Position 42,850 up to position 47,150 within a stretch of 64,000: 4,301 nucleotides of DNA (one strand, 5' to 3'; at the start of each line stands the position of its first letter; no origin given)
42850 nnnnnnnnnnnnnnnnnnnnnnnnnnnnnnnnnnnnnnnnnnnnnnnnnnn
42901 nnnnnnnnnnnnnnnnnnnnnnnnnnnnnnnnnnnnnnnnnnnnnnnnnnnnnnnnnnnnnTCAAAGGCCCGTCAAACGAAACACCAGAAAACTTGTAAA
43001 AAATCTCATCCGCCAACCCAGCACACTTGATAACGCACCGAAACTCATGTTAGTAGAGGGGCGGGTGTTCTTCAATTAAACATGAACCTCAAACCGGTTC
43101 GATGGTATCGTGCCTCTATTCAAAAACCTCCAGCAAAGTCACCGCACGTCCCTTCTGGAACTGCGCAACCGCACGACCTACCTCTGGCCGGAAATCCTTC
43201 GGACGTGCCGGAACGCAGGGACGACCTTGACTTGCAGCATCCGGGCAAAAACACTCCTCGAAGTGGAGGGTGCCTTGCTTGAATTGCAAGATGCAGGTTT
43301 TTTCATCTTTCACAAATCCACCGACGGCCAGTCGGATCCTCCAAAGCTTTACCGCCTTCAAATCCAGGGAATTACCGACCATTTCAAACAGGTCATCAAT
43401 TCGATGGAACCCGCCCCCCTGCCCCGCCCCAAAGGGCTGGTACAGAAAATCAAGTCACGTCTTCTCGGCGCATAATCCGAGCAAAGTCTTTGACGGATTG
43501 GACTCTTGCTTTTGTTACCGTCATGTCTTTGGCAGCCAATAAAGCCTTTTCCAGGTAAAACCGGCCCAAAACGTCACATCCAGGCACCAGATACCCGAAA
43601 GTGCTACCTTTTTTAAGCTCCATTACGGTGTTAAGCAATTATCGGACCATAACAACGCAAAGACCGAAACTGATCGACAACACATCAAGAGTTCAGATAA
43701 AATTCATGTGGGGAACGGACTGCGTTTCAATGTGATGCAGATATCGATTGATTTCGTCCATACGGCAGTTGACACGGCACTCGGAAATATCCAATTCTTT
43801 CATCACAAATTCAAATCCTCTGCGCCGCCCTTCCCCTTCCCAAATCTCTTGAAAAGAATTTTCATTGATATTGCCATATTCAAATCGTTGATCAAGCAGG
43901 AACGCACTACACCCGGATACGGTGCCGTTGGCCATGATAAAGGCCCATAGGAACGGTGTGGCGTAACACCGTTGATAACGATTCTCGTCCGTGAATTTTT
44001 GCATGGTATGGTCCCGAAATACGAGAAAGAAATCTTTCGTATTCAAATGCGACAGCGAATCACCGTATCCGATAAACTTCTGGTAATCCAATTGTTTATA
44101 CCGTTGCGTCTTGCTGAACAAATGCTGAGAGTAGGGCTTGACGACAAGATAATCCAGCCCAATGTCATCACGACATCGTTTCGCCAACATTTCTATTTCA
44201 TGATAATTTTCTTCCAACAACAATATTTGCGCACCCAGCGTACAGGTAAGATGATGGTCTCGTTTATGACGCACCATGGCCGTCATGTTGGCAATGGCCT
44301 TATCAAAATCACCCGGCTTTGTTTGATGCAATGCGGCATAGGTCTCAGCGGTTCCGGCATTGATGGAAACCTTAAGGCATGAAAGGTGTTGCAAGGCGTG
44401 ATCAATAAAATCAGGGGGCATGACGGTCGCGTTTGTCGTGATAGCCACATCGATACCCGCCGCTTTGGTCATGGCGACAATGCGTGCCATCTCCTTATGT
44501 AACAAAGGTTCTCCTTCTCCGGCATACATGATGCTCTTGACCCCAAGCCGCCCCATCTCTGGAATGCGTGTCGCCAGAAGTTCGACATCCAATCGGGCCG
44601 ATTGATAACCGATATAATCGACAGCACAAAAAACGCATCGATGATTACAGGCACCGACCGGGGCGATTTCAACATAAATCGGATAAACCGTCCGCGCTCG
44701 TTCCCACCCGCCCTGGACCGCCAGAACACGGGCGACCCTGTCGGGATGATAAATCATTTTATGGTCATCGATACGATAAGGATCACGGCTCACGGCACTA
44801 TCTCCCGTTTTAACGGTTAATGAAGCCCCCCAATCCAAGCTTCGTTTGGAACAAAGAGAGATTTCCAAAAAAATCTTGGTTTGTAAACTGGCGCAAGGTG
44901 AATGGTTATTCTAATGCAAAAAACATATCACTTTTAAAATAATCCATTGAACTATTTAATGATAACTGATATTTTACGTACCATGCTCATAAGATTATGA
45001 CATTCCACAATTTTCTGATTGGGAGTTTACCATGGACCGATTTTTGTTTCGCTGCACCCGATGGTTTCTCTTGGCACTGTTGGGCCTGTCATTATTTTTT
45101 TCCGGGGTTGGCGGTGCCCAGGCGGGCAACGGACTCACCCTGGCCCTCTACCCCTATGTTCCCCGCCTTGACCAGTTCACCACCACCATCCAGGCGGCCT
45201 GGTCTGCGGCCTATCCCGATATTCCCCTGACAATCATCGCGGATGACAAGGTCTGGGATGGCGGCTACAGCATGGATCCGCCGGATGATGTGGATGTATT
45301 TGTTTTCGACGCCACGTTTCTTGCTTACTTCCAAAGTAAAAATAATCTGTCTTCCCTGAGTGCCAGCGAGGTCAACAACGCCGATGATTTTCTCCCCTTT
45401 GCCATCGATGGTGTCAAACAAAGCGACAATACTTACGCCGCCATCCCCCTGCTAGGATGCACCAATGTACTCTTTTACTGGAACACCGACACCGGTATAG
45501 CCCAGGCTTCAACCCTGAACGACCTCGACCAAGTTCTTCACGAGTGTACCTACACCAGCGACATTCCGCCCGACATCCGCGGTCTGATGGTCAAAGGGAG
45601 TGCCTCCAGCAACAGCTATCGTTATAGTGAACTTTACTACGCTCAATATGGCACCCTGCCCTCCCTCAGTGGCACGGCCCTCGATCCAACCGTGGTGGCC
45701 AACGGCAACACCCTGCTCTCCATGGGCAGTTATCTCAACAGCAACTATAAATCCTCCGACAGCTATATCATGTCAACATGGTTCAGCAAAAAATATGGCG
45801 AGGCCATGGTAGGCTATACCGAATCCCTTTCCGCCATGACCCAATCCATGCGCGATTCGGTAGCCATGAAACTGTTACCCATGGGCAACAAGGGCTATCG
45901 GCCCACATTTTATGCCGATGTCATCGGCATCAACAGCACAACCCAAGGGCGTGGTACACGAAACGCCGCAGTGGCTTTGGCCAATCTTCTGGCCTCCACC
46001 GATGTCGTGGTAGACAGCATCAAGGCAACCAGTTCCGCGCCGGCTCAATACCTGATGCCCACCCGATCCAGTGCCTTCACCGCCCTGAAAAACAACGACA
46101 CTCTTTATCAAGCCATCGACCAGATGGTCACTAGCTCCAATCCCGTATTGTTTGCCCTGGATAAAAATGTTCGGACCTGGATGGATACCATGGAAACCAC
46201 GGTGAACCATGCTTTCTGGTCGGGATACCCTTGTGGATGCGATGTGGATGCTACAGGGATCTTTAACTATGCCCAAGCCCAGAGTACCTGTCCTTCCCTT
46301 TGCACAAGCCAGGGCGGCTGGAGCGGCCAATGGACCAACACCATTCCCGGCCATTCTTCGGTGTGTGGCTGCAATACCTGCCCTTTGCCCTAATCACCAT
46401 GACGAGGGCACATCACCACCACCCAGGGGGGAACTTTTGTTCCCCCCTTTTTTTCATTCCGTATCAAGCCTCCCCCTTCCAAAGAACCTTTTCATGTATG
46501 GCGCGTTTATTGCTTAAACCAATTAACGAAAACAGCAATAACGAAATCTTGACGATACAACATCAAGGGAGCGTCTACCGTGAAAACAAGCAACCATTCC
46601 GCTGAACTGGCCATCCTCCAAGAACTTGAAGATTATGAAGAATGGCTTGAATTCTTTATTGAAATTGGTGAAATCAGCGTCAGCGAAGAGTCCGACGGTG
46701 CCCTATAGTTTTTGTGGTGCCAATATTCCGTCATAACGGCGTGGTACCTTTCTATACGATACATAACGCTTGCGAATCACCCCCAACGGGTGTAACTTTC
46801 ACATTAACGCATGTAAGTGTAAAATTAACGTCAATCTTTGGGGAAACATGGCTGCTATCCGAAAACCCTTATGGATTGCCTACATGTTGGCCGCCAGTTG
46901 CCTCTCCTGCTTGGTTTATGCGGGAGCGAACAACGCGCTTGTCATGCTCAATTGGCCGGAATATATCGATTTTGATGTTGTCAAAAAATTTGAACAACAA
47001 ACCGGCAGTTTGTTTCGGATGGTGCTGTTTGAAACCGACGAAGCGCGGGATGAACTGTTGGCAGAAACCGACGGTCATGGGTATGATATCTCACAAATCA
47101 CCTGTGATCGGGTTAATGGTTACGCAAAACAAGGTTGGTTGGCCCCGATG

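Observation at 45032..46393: Thiaminase-I-like secreted protein with a 7-Cys C-terminal module, divergent from a radical SAM gene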

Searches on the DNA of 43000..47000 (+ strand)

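Call 23: search_rna_families(source=window, start=43000, end=47000, threshold=evalue, max_evalue=1)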
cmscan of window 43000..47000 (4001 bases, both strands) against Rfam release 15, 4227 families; matches with E-value up to 1: 1.
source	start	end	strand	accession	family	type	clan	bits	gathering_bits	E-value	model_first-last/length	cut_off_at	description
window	46328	46457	-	RF00516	ylbH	Cis-reg; leader;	-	21.9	50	0.13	1-122/122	no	ylbH leader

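Call 74: search_rna_families(sources=[L001, L003, L004, L005, L006, L007], threshold=gathering)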
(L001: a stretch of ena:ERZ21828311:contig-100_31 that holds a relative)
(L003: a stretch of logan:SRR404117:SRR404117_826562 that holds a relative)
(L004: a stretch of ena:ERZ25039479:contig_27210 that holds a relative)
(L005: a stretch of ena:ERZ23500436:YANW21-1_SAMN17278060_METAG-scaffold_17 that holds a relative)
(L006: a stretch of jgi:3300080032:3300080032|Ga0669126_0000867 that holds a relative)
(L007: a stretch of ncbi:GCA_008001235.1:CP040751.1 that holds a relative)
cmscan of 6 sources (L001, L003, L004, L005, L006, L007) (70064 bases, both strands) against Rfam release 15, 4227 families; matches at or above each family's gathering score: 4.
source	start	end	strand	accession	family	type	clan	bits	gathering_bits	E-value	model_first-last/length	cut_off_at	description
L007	11310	11383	+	RF00005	tRNA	Gene; tRNA;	CL00001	71.2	29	1.6e-13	1-71/71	no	tRNA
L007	11227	11299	+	RF00005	tRNA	Gene; tRNA;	CL00001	70.9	29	2e-13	1-71/71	no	tRNA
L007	11719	11793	+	RF03167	c-di-GMP-I-GGC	Cis-reg; riboswitch;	CL00126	65.1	59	4.3e-13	1-80/80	no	c-di-GMP-I-GGC riboswitch aptamer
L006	2665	2747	-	RF00005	tRNA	Gene; tRNA;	CL00001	53.2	29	1.5e-08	1-71/71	no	tRNA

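Call 80: search_rna_families(sources=[L083, L087, L011, L013, L014, L022, L029, L033, L034, L040, L052], threshold=gathering)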
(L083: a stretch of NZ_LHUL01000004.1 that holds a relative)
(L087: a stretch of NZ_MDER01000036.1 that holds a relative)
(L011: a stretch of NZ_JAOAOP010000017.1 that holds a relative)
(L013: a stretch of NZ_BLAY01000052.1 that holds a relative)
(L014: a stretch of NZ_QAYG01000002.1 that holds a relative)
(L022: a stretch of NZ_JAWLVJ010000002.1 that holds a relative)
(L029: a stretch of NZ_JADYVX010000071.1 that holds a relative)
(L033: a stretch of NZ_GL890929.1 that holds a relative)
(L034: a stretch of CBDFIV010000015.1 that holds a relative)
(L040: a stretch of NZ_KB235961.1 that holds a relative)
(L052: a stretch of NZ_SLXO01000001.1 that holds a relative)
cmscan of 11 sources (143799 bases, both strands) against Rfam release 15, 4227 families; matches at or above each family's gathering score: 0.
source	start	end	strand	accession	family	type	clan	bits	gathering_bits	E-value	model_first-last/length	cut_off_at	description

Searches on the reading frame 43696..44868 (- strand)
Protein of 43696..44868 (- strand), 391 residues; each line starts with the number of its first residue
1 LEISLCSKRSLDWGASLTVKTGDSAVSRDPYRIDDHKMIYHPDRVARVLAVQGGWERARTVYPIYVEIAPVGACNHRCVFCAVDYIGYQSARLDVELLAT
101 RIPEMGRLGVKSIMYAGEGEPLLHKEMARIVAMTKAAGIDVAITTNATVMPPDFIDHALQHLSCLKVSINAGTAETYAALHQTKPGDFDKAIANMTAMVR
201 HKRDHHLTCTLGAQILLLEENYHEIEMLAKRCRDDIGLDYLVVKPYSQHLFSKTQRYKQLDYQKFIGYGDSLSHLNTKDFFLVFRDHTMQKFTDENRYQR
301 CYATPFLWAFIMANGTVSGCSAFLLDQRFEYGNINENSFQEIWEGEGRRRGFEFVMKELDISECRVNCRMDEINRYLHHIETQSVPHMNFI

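Call 3: search_protein_families(library=pfam, proteins=[window:43696-44868:-], max_evalue=1)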
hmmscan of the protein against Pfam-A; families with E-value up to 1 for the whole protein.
window:43696-44868:- (391 aa): 2 families
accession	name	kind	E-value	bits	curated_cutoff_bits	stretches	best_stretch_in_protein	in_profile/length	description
PF04055.27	Radical_SAM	-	3e-16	60.5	29.5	1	71-231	4-165/166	Radical SAM superfamily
PF13186.11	SPASM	-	1.6e-09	38.3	21.5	1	301-368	1-66/67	Iron-sulfur cluster-binding domain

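Call 4: search_protein_families(library=ncbifam, proteins=[window:43696-44868:-], max_evalue=1)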
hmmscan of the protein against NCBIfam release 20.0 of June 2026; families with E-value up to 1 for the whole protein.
window:43696-44868:- (391 aa): 51 families (the best 25 are shown)
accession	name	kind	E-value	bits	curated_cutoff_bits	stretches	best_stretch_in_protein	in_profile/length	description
TIGR04317.1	W_rSAM_matur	equivalog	7.9e-22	77.8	380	1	64-372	6-317/349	tungsten cofactor oxidoreductase radical SAM maturase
TIGR02666.1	moaA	equivalog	1.1e-13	50.9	284.05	1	71-234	17-182/336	GTP 3',8-cyclase MoaA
TIGR02668.1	moaA_archaeal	equivalog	7.3e-13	48.2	325.25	1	72-243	18-184/303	GTP 3',8-cyclase MoaA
NF050035.1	rSAM_WgK_link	exception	2.4e-12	46.5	650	2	60-202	5-147/367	radical SAM/SPASM peptide maturase WgkB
NF038283.1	viperin_w_prok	equivalog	3e-12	46.3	180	1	72-204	10-149/281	viperin family antiviral radical SAM protein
TIGR04466.1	rSAM_BlsE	equivalog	3.6e-12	46.4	400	1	66-197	5-133/327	cytosylglucuronate decarboxylase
TIGR04545.1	rSAM_ahbD_hemeb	equivalog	3.6e-11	43.1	500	1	73-212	9-148/339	heme b synthase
TIGR04251.1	SCM_rSAM_ScmF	equivalog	6.8e-11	42.2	400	1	73-200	13-143/353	SynChlorMet cassette radical SAM/SPASM protein ScmF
NF045574.1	sacti_mat_StsB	exception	1.5e-10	40.5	625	1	71-192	103-222/466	StsB family radical SAM/SPASM domain sactipeptide maturase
NF001199.0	PRK00164.2-1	equivalog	2.3e-10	40.1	231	1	72-198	20-145/308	GTP 3',8-cyclase MoaA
TIGR04426.1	rSAM_desII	equivalog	2.4e-10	39.8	450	1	58-224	108-278/468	dTDP-4-amino-4,6-dideoxy-D-glucose ammonia-lyase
TIGR04311.1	rSAM_Geo_metal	subfamily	3e-10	39.7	400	1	66-249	5-193/423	radical SAM/SPASM family putative metalloenzyme maturase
NF033640.1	N_Twi_rSAM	subfamily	6e-10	38.8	170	2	110-241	173-310/398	twitch domain-containing radical SAM protein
TIGR04051.1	rSAM_NirJ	equivalog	9.2e-10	38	515.45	1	73-235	11-166/354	heme d1 biosynthesis radical SAM protein NirJ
TIGR04054.1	rSAM_NirJ1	equivalog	1.2e-09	37.3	650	1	72-226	44-191/387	putative heme d1 biosynthesis radical SAM protein NirJ1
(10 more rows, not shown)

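Call 27: find_homologous_proteins(query=window:43696-44763:-, max_evalue=1e-10)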
Query window:43696-44763:- (356 aa): 5141 proteins with E <= 1e-10 among 8000 candidates; the best 120 are listed.
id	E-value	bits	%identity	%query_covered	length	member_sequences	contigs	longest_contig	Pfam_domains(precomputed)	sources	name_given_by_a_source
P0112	9.7e-245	829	100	99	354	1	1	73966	PF13186.12,PF04055.28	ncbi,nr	ncbi:MAG: radical SAM protein [Magnetococcales bacterium]|nr:radical SAM protein [Magnetococcales ba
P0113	1.3e-237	806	97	100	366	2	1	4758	PF13186.12,PF04055.28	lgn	-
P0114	4.4e-208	708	85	100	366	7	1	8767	PF13186.12,PF04055.28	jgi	-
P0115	2.3e-196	670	81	100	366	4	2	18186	PF13186.12,PF04055.28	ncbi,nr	ncbi:MAG: radical SAM protein [Magnetococcales bacterium]|nr:radical SAM protein [Magnetococcales ba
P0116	9.0e-196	668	80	100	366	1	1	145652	PF13186.12,PF04055.28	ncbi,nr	ncbi:MAG: radical SAM protein [Magnetococcales bacterium]|nr:radical SAM protein [Magnetococcales ba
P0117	5.4e-194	662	79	100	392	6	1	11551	PF13186.12,PF04055.28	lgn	-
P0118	1.3e-192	658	79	100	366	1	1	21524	PF13186.12,PF04055.28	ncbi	ncbi:MAG: radical SAM protein [Magnetococcus sp. DMHC-8]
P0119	2.5e-188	643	77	100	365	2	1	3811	PF13186.12,PF04055.28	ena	-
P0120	5.2e-179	613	72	100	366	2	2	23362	PF13186.12,PF04055.28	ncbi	ncbi:MAG: radical SAM protein [Magnetococcus sp. YQC-3]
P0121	3.0e-176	604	72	100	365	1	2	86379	PF13186.12,PF04055.28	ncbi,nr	ncbi:MAG: radical SAM protein [Magnetococcales bacterium]|nr:radical SAM protein [Magnetococcales ba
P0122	7.2e-174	596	74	100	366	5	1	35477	PF13186.12,PF04055.28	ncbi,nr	ncbi:MAG: radical SAM protein [Magnetococcales bacterium]|nr:radical SAM protein [Magnetococcales ba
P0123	3.6e-170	584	70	100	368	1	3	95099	PF13186.12,PF04055.28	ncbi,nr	ncbi:MAG: radical SAM protein [Magnetococcales bacterium]|nr:radical SAM protein [Magnetococcales ba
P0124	2.3e-167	575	68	100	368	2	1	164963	PF13186.12,PF04055.28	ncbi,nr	ncbi:MAG: radical SAM protein [Magnetococcales bacterium]|nr:radical SAM protein [Magnetococcales ba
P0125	9.4e-167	573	75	92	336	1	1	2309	PF13186.12,PF04055.28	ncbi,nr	ncbi:MAG: radical SAM protein, partial [Magnetococcales bacterium]|nr:radical SAM protein [Magnetoco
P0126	1.1e-166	572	69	100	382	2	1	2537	PF13186.12,PF04055.28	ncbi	-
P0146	1.5e-154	532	62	100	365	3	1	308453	PF13186.12,PF04055.28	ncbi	-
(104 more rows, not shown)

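Call 28: find_encoding_contigs(protein=P0116, flank=8000, max_places=1)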
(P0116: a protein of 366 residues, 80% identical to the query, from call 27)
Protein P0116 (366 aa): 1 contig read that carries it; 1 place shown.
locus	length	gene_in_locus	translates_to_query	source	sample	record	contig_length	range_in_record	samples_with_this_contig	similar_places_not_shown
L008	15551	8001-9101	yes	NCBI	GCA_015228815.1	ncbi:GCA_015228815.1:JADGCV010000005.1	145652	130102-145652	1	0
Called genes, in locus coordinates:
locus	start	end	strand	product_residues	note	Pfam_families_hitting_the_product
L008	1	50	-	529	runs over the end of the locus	PF02310:B12-binding, PF04055:Radical_SAM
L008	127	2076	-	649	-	-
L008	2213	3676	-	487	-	PF03065:Glyco_hydro_57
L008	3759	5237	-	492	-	PF08323:Glyco_transf_5, PF13439:Glyco_transf_4 (weak), PF13579:Glyco_trans_4_4 (faint), PF00534:Glycos_transf_1, PF13692:Glyco_trans_1_4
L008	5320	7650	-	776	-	PF22019:GlgB_N, PF02922:CBM_48, PF00128:Alpha-amylase (weak), PF02806:Alpha-amylase_C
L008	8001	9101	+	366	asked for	PF04055:Radical_SAM, PF13186:SPASM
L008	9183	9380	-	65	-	-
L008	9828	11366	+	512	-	PF01406:tRNA-synt_1e, PF01921:tRNA-synt_1f (faint), PF09334:tRNA-synt_1g (faint), PF23493:CysS_C (weak)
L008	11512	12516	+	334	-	PF12796:Ank_2, PF00023:Ank, PF12796:Ank_2, PF13637:Ank_4, PF00023:Ank, PF13637:Ank_4, PF13857:Ank_5, PF12796:Ank_2, +8 more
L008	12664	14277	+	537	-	PF22113:Mtrc-MtrF_II-IV_dom (faint), PF14522:Cytochrome_C7 (weak), PF11783:Cytochrome_cB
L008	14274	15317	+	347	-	PF01292:Ni_hydr_CYTB, PF00072:Response_reg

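Call 29: find_encoding_contigs(protein=P0124, flank=8000, max_places=1)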
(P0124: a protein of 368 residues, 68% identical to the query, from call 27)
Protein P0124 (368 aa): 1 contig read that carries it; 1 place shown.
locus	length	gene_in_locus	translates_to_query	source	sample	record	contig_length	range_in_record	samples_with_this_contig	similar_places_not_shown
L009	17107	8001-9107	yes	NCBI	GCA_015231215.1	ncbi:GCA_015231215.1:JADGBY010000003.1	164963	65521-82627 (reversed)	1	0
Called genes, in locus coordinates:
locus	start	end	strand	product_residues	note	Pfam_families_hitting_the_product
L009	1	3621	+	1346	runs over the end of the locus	PF00497:SBP_bac_3, PF03924:CHASE, PF00989:PAS, PF08448:PAS_4, PF13426:PAS_9, PF08447:PAS_3, PF00512:HisKA, PF02518:HATPase_c, +1 more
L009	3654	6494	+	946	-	PF00072:Response_reg, PF08447:PAS_3, PF00989:PAS (weak), PF13188:PAS_8 (weak), PF13426:PAS_9, PF00512:HisKA, PF02518:HATPase_c, PF00072:Response_reg, +1 more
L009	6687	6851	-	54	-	-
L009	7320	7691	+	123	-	-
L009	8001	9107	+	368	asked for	PF04055:Radical_SAM, PF13186:SPASM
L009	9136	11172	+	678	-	PF00515:TPR_1 (faint), PF07719:TPR_2 (faint), PF14559:TPR_19 (weak), PF13371:TPR_9 (weak), PF13432:TPR_16 (weak), PF12895:ANAPC3 (weak), PF14559:TPR_19 (weak), PF13524:Glyco_trans_1_2, +3 more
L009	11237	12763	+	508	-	PF01467:CTP_transf_like, PF00294:PfkB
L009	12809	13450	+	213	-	-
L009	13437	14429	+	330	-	-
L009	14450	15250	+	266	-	PF00456:Transketolase_N, PF13292:DXP_synthase_N (weak), PF00676:E1_dh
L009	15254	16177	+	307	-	PF02779:Transket_pyr, PF02780:Transketolase_C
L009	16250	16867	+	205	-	PF13580:SIS_2, PF01380:SIS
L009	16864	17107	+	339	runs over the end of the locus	PF01073:3Beta_HSD, PF01370:Epimerase, PF02719:Polysacc_synt_2, PF16363:GDP_Man_Dehyd, PF07993:NAD_binding_4 (weak)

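Call 30: find_encoding_contigs(protein=P0146, flank=8000, max_places=1)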
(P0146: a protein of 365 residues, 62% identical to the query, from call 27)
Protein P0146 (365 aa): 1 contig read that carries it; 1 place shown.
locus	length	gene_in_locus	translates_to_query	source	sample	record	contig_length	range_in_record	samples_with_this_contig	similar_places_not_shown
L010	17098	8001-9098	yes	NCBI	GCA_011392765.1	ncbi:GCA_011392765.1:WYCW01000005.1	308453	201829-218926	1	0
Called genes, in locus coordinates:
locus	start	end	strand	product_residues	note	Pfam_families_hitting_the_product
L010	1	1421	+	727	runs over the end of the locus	PF08240:ADH_N (weak), PF00107:ADH_zinc_N, PF13602:ADH_zinc_N_2 (weak), PF01408:GFO_IDH_MocA, PF02894:GFO_IDH_MocA_C, PF22725:GFO_IDH_MocA_C3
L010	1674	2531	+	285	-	PF05685:Uma2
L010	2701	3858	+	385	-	-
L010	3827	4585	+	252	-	PF03808:Glyco_tran_WecG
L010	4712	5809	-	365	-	PF03706:LPG_synthase_TM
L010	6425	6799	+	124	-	PF13580:SIS_2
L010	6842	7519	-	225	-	PF12762:DDE_Tnp_IS1595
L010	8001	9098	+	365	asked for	PF04055:Radical_SAM, PF13186:SPASM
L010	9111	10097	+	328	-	PF00106:adh_short (weak), PF01073:3Beta_HSD, PF01370:Epimerase, PF02719:Polysacc_synt_2, PF04321:RmlD_sub_bind, PF13460:NAD_binding_10, PF16363:GDP_Man_Dehyd, PF07993:NAD_binding_4, +1 more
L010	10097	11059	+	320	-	PF00676:E1_dh, PF02775:TPP_enzyme_C (weak), PF13292:DXP_synthase_N (weak)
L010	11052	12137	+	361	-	PF02779:Transket_pyr, PF02780:Transketolase_C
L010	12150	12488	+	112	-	-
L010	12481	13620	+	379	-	PF04055:Radical_SAM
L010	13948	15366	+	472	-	PF01467:CTP_transf_like, PF00294:PfkB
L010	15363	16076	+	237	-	PF00483:NTP_transferase, PF12804:NTP_transf_3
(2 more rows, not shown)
